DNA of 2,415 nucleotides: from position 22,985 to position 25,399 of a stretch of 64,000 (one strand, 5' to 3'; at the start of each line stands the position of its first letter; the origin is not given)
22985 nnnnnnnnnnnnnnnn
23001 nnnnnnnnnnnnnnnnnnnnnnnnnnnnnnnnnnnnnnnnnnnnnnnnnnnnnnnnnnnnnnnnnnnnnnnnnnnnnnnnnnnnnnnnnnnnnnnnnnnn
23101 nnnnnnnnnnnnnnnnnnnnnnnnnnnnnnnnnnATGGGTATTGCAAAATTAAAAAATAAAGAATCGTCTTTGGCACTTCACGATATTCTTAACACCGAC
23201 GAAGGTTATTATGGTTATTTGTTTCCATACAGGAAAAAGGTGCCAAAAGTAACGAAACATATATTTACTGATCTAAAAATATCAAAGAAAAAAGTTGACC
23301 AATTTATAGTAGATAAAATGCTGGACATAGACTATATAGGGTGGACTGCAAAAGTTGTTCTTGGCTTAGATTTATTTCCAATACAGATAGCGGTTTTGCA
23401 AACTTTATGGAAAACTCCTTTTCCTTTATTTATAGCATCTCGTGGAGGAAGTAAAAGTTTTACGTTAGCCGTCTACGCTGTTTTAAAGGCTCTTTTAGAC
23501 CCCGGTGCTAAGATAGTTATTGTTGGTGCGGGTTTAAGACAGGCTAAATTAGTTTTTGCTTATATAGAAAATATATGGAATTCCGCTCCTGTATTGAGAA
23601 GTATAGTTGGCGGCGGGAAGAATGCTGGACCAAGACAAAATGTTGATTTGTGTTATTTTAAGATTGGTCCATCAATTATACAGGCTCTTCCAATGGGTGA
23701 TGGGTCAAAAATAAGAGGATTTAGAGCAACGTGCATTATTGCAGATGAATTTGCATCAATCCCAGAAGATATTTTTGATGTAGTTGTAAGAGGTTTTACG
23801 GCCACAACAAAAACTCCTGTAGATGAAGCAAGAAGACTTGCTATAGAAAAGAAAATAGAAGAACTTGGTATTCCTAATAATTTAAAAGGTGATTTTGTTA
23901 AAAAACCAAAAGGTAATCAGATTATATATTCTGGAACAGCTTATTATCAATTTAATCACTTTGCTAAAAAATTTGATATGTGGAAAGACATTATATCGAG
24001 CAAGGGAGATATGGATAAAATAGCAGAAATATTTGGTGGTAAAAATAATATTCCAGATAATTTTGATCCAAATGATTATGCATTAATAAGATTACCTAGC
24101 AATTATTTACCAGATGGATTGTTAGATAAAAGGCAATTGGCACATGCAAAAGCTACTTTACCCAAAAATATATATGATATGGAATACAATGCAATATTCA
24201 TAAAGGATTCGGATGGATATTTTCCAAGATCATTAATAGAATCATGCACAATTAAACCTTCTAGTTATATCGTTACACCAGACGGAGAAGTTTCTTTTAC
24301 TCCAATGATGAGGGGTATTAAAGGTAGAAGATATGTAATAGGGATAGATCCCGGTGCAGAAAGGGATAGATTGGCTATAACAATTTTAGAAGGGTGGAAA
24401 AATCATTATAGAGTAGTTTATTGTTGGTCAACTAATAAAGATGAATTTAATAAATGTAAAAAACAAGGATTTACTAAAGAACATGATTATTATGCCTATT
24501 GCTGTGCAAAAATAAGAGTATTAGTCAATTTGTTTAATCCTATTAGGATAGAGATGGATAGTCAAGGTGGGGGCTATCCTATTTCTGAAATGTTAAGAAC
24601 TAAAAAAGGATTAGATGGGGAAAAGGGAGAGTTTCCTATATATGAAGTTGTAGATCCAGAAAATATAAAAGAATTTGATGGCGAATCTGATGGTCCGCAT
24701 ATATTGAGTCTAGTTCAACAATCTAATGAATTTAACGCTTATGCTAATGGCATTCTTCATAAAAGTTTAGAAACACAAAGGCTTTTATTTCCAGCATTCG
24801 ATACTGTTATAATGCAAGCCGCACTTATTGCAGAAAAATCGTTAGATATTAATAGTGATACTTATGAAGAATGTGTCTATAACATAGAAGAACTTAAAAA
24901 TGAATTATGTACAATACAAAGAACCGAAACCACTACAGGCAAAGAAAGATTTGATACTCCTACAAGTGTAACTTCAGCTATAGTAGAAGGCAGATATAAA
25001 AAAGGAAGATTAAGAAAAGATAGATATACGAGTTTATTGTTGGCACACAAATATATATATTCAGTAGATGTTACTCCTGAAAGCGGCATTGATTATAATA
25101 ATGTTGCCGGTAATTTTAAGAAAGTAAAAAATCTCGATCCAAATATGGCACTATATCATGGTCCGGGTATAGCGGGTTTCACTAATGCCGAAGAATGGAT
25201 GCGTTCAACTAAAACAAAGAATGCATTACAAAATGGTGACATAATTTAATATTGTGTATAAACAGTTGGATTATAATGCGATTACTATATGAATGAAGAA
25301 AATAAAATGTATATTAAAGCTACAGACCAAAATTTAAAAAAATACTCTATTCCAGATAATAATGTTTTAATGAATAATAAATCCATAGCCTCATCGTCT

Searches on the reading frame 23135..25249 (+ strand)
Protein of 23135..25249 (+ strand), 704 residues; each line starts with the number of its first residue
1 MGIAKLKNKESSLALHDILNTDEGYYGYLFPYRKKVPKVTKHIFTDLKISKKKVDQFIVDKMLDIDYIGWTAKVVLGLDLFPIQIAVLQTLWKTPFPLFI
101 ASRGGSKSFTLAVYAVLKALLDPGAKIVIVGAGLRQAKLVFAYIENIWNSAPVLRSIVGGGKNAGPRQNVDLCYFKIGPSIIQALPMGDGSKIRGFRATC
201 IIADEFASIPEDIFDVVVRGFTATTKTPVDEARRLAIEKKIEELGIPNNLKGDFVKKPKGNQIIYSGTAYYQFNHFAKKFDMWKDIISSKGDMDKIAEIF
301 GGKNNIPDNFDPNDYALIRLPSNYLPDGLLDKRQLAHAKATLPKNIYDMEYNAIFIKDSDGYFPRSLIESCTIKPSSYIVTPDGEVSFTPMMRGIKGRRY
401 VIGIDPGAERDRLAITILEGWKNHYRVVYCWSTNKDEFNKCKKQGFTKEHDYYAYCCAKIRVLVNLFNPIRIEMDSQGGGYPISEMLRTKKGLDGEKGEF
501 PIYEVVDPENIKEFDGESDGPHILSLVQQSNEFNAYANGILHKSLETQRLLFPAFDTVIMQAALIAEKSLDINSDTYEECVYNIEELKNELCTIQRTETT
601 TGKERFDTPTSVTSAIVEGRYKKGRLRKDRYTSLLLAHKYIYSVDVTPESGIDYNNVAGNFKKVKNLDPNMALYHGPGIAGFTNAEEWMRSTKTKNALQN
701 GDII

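Call 12: search_protein_families(library=pfam, proteins=[window:23135-25249:+], max_evalue=0.01)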
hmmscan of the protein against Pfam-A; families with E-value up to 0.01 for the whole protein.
window:23135-25249:+ (704 aa): 2 families
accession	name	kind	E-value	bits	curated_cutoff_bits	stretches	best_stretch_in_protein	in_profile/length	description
PF03237.21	Terminase_6N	-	3.5e-05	24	22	1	99-226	2-125/215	Terminase large subunit, T4likevirus-type, N-terminal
PF03354.21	TerL_ATPase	-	0.0051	17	23.7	0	102-224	29-150/178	Terminase large subunit, ATPase domain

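Call 31: search_dna_similar(query=window:23135-25249:+, collection=phages, mode=protein, max_rows=12, max_evalue=0.001)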
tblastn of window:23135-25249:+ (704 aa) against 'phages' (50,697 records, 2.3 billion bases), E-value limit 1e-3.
Records with a match: 70; places in all: 70; records where one place covers at least 80% of the query: 0.
Best place of each record, by identity: <60% 70.
By first word of the organism name: Bacillus 48; Clostridioides 6; Staphylococcus 4; Clostridium 3; Thomasclavelia 2; Bacteriophage 2; Mammaliicoccus 2; Microcystis 1; Peptoclostridium 1; Lysinibacillus 1.
By host as written in the record: Bacillus subtilis BEST7003 8; Bacillus subtilis 6; Bacillus subtilis subsp. subtilis str. 168 5; Bacillus megaterium Km 4; Bacillus megaterium Km Sp- 4; - 4; Bacillus cereus 4; Bacillus cereus ATCC 27348 4; and 20 more.
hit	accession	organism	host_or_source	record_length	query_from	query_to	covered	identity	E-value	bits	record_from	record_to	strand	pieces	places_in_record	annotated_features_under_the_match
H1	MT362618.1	Microcystis phage MaeS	Microcystis aeruginosa FACHB-942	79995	75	635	80%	24.6%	2e-26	122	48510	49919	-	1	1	hypothetical protein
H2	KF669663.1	Bacillus phage Staley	Bacillus megaterium Km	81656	75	555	68%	26.1%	8e-25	117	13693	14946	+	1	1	terminase large subunit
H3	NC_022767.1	Bacillus phage Staley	Bacillus megaterium Km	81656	75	555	68%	26.1%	8e-25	117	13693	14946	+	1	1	terminase large subunit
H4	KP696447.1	Bacillus phage Stahl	Bacillus megaterium Km Sp-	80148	75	555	68%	26.1%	8e-25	117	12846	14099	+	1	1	terminase large subunit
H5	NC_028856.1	Bacillus phage Stahl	Bacillus megaterium Km Sp-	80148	75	555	68%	26.1%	8e-25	117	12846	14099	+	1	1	terminase large subunit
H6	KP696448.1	Bacillus phage Stills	Bacillus megaterium Km Sp-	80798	75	555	68%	25.9%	2e-24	115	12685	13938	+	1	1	terminase large subunit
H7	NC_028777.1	Bacillus phage Stills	Bacillus megaterium Km Sp-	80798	75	555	68%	25.9%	2e-24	115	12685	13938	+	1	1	terminase large subunit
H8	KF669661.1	Bacillus phage Slash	Bacillus megaterium Km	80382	75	555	68%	25.9%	2e-25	119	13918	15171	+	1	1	terminase large subunit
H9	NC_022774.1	Bacillus phage Slash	Bacillus megaterium Km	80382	75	555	68%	25.9%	2e-25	119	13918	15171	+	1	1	terminase large subunit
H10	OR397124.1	Clostridioides phage AR1086-1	Clostridioides difficile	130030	76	634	79%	21.9%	1e-10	71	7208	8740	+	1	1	hypothetical protein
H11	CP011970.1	Peptoclostridium phage phiCDIF1296T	Peptoclostridium difficile strain ...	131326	76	634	79%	21.9%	1e-10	71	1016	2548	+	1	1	putative terminase large subunit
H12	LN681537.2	Clostridium phage phiCD211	Clostridium difficile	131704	76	634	79%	21.9%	1e-10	71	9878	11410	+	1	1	Terminase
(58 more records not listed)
